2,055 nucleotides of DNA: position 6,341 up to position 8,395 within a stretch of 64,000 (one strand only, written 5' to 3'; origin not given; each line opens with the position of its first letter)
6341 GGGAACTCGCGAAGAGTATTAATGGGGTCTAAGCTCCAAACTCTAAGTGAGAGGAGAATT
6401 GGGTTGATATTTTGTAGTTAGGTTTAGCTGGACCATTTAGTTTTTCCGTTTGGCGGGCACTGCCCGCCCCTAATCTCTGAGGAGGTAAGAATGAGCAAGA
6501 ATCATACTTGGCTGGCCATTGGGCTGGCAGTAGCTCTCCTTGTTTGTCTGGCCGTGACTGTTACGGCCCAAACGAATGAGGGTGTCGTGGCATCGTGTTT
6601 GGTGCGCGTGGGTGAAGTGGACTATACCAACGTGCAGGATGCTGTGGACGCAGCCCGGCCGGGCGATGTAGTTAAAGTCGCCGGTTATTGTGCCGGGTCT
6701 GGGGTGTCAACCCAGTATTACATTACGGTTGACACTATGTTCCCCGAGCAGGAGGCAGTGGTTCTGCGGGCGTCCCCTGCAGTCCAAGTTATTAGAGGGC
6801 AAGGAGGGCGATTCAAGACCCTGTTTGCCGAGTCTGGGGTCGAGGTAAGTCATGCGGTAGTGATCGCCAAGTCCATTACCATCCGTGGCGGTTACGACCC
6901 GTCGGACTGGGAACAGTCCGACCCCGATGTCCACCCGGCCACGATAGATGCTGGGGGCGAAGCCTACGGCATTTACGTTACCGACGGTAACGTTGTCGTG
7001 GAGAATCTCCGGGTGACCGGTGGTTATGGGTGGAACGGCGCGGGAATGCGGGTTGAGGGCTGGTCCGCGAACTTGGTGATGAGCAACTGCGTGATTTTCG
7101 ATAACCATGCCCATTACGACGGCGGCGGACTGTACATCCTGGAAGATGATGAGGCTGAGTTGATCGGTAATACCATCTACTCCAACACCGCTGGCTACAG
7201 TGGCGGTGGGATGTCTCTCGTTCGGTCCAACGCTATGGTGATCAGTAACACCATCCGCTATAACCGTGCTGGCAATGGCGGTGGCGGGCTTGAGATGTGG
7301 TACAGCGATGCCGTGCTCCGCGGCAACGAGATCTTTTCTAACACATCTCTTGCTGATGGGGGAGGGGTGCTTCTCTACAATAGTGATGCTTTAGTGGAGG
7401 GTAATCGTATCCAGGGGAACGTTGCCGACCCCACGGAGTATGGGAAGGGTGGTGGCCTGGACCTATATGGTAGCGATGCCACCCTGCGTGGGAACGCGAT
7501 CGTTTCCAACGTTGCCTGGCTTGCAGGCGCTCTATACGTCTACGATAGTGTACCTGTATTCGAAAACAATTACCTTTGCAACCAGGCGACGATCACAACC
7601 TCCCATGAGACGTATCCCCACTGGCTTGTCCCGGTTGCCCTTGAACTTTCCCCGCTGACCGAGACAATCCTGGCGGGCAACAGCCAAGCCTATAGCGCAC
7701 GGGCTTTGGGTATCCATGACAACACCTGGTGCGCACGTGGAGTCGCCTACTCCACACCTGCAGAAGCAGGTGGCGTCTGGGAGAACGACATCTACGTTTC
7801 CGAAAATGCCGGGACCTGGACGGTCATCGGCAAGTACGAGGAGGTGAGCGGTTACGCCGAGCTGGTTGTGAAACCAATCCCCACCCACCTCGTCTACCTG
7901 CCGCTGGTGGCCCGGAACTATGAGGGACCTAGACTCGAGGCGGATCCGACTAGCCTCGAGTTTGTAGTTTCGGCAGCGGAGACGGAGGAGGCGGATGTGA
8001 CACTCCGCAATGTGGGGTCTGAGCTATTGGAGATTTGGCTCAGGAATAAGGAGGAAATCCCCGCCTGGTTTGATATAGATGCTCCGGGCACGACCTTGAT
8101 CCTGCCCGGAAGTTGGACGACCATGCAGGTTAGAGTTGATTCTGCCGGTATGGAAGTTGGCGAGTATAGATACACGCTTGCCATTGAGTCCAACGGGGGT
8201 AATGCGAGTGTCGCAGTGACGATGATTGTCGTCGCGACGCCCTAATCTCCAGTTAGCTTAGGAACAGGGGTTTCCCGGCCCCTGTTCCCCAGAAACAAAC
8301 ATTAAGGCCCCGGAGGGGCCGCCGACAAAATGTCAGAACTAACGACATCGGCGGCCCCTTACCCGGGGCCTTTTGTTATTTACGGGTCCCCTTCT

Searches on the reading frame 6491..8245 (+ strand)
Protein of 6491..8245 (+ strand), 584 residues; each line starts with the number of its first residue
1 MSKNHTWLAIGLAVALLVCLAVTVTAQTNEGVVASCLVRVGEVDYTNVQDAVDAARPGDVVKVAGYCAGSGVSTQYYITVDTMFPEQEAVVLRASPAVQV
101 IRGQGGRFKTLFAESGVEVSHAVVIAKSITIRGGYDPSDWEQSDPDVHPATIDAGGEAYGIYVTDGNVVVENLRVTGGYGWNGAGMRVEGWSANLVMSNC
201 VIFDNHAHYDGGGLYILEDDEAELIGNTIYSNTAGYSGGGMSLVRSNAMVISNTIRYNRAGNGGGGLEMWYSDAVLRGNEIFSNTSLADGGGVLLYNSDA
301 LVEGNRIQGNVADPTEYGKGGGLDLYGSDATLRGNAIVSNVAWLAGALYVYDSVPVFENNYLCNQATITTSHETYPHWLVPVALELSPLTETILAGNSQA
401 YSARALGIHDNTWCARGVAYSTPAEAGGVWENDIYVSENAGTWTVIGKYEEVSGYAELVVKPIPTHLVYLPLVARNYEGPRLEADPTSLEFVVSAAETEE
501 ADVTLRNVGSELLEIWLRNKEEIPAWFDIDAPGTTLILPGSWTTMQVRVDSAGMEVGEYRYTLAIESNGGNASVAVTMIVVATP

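Call 70: search_protein_families(library=pfam, proteins=[window:6491-8245:+], max_evalue=10)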
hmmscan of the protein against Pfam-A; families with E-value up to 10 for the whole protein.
window:6491-8245:+ (584 aa): 6 families
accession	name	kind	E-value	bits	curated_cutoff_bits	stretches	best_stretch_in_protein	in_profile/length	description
PF13229.12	Beta_helix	-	1.1e-19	71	25.9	2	238-362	23-134/158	Right handed beta helix region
PF05048.19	NosD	-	2e-09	37.6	23.6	1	172-378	14-186/212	Periplasmic copper-binding protein (NosD)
PF22544.2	HYDIN_VesB_CFA65-like_Ig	-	3.4e-06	27.7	25.5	1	480-577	1-96/100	HYDIN/CFA65/VesB-like, Ig-like domain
PF19190.6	BACON_2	-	0.0048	17.2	25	1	482-577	2-92/94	Viral BACON domain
PF14874.12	PapD-like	-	0.065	13.9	27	1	480-580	2-101/102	Flagellar-associated PapD-like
PF02415.23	Chlam_PMP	-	5.8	7.9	20.6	1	199-215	1-17/19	Chlamydia polymorphic membrane protein (Chlamydia_PMP) repeat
